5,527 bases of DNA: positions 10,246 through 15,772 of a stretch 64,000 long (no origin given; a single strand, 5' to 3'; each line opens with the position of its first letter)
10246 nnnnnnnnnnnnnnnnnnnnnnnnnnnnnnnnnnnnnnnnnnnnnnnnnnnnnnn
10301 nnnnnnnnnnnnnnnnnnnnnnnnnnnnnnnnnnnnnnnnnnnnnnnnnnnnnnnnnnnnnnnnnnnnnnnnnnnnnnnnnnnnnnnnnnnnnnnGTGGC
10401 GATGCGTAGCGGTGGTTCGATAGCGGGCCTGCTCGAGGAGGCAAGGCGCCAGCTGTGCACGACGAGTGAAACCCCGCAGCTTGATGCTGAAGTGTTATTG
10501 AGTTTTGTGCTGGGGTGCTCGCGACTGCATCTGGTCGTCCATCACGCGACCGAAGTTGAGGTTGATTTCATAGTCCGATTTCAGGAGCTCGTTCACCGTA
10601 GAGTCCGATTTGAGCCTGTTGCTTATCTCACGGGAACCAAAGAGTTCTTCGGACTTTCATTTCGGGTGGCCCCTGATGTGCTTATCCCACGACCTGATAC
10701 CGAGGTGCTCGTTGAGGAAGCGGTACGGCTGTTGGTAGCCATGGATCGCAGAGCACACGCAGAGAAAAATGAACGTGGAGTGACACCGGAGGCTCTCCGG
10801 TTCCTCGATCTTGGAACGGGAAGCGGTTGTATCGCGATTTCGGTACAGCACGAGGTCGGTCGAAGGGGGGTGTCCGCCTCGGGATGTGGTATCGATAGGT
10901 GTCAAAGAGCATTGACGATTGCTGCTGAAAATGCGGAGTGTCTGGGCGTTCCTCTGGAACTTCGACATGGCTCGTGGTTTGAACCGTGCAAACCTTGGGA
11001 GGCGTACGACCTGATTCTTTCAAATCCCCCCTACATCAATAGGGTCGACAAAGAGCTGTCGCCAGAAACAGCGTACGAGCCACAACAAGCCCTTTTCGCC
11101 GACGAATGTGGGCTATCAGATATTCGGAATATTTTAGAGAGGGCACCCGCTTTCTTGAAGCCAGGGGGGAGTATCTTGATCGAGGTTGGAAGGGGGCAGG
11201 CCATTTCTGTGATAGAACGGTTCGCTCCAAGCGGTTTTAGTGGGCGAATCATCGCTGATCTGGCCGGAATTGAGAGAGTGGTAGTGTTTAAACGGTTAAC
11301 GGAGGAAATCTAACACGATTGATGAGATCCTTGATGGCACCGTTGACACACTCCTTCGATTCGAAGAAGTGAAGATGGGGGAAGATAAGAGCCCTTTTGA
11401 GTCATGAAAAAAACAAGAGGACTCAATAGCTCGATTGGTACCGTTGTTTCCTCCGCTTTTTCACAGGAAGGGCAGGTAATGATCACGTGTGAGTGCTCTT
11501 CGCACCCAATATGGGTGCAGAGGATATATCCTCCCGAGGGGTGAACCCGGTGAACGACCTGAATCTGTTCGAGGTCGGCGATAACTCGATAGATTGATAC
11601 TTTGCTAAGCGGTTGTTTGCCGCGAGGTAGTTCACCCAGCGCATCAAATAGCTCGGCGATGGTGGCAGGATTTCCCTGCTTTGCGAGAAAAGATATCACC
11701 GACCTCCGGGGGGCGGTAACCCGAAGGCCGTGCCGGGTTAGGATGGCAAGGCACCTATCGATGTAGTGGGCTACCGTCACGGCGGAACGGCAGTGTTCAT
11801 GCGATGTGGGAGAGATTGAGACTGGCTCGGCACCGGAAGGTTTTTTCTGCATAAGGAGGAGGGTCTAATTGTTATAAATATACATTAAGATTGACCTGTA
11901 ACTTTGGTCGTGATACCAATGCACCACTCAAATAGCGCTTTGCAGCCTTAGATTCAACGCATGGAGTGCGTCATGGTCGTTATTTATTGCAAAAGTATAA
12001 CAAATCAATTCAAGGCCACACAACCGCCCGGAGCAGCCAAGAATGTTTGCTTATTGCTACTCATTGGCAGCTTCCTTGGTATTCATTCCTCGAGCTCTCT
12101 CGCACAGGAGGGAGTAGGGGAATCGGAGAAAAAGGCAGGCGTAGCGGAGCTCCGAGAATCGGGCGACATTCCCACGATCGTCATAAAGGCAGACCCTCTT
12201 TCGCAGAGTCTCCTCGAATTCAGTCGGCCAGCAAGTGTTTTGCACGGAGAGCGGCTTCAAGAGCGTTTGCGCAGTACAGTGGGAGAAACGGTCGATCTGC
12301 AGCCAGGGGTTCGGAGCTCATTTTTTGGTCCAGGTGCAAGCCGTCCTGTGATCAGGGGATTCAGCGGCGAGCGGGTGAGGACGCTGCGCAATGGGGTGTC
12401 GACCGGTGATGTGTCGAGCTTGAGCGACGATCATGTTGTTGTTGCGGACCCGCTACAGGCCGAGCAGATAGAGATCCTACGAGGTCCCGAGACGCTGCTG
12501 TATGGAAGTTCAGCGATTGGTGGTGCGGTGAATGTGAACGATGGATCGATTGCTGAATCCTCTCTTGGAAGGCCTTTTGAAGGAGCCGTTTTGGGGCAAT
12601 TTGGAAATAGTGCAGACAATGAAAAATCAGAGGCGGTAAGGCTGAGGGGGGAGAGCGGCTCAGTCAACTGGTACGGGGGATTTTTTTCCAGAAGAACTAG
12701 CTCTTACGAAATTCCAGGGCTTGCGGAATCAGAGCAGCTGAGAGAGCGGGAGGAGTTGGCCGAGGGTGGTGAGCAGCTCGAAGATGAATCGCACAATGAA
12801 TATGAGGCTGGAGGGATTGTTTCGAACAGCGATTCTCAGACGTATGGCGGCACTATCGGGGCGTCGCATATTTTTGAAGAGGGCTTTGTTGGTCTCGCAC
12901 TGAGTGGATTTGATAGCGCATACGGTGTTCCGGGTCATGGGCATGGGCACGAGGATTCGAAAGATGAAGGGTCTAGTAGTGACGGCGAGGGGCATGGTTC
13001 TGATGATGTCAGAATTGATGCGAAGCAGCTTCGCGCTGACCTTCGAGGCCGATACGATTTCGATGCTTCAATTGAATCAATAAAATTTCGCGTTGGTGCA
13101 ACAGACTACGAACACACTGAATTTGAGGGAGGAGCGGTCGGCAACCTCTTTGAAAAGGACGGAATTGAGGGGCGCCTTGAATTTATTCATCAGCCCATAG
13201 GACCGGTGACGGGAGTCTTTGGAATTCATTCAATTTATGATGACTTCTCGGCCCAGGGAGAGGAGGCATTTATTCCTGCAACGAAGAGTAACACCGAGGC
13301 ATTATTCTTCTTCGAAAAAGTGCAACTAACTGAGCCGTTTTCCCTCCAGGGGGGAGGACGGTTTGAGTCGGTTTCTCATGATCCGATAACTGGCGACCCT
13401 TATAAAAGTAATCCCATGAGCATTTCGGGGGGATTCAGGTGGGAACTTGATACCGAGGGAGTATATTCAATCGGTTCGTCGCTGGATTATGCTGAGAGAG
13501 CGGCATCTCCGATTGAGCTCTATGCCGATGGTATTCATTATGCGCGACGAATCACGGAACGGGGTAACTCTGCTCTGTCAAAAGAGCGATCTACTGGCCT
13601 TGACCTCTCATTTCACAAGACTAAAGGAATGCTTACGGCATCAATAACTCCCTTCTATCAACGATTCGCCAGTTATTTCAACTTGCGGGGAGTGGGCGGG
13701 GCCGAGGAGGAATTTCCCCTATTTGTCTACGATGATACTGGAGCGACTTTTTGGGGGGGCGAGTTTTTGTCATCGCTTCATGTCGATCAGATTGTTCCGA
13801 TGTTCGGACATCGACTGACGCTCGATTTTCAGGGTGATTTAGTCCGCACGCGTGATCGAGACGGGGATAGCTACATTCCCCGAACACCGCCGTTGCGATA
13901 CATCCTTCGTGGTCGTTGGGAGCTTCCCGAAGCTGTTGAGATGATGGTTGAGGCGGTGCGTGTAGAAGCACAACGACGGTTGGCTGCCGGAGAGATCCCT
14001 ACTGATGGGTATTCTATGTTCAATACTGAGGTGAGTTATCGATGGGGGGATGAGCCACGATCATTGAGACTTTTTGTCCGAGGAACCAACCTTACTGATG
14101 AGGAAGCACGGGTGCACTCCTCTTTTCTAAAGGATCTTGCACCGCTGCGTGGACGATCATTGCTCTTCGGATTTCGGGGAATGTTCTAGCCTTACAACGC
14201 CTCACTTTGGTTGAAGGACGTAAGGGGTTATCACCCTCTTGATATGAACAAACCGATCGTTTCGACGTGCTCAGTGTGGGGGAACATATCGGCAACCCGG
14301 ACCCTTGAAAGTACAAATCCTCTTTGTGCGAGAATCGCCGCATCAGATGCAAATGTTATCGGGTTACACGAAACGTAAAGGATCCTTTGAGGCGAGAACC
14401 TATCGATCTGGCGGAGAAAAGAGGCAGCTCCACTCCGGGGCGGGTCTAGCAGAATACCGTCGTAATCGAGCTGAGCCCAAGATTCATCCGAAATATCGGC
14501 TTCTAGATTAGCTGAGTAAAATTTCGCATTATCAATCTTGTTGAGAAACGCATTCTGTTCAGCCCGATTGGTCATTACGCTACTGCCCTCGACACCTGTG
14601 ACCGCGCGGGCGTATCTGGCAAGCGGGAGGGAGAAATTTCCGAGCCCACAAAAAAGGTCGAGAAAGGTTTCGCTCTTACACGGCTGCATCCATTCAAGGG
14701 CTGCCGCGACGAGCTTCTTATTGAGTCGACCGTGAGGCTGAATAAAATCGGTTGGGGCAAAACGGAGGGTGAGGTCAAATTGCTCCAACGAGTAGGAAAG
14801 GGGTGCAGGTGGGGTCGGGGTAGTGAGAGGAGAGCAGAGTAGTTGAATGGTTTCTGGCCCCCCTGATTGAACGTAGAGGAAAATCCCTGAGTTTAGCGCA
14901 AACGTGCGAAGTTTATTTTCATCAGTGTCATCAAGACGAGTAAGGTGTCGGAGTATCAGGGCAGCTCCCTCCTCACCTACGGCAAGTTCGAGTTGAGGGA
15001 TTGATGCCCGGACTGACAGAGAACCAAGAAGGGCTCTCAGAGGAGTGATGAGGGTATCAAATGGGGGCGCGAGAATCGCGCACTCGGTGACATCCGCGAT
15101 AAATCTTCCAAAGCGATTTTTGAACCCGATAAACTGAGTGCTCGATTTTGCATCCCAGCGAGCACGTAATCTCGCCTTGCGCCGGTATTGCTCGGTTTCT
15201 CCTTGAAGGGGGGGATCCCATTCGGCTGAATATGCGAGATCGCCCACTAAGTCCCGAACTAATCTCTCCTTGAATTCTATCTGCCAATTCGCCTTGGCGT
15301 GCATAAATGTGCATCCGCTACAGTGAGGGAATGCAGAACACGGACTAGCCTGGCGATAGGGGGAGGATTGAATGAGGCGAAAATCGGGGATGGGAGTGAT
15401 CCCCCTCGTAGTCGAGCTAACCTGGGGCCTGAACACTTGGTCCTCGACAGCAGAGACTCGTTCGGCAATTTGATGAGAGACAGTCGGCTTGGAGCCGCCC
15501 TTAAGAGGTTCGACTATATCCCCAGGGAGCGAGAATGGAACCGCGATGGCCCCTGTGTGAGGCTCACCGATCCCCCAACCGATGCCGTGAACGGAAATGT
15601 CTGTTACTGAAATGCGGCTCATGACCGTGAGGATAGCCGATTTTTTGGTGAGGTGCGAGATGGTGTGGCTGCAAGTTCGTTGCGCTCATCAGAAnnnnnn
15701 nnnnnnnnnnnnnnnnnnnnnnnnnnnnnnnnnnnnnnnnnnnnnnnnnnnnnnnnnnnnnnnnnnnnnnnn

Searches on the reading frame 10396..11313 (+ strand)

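Call 8: search_protein_families(library=pfam, proteins=[window:10396-11313:+])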
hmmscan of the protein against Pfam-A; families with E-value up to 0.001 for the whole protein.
window:10396-11313:+ (305 aa): 5 families
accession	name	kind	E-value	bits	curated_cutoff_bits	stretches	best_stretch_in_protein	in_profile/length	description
PF17827.6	PrmC_N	-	9.9e-18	64.9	23.4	1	12-80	2-71/71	PrmC N-terminal domain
PF13847.12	Methyltransf_31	-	8.2e-10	39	27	1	133-263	4-110/145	Methyltransferase domain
PF05175.20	MTS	-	9.8e-09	35.5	23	1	135-218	34-113/170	Methyltransferase small domain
PF13649.12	Methyltransf_25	-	7.8e-06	26.9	27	1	137-210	2-71/97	Methyltransferase domain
PF01170.24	UPF0020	-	0.00034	20.8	22.3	1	159-227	75-145/197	RMKL-like, methyltransferase domain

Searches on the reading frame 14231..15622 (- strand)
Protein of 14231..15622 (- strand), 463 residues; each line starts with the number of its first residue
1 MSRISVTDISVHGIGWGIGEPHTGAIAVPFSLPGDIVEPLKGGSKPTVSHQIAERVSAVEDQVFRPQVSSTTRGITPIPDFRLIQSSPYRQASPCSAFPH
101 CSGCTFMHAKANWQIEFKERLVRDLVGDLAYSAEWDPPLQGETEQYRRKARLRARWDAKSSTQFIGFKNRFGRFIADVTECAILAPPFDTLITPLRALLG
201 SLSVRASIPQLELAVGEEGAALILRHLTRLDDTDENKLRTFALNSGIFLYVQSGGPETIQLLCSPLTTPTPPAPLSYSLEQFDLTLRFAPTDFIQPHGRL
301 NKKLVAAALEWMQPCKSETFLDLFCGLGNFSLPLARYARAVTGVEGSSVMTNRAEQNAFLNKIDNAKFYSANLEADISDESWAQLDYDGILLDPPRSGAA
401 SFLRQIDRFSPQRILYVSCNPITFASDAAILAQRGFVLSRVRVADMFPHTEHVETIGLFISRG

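Call 9: search_protein_families(library=pfam, proteins=[window:14231-15622:-])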
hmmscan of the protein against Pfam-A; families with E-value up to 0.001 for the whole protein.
window:14231-15622:- (463 aa): 6 families
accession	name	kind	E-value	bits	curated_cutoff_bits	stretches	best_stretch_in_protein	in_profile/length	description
PF05958.17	tRNA_U5-meth_tr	-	5.2e-24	85.4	23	1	283-461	169-355/357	tRNA (Uracil-5-)-methyltransferase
PF13847.12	Methyltransf_31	-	6.8e-08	32.8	27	1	317-393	4-81/145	Methyltransferase domain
PF13649.12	Methyltransf_25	-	2.6e-05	25.3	27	1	321-375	2-57/97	Methyltransferase domain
PF02475.24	TRM5-TYW2_MTfase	-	2.6e-05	24.7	28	1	316-366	36-88/164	TRM5/TYW2 methyltransferase domain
PF03602.21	Cons_hypoth95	-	9.4e-05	22.6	24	1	310-396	34-123/182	Conserved hypothetical protein 95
PF05175.20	MTS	-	0.00029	21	23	1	310-395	25-107/170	Methyltransferase small domain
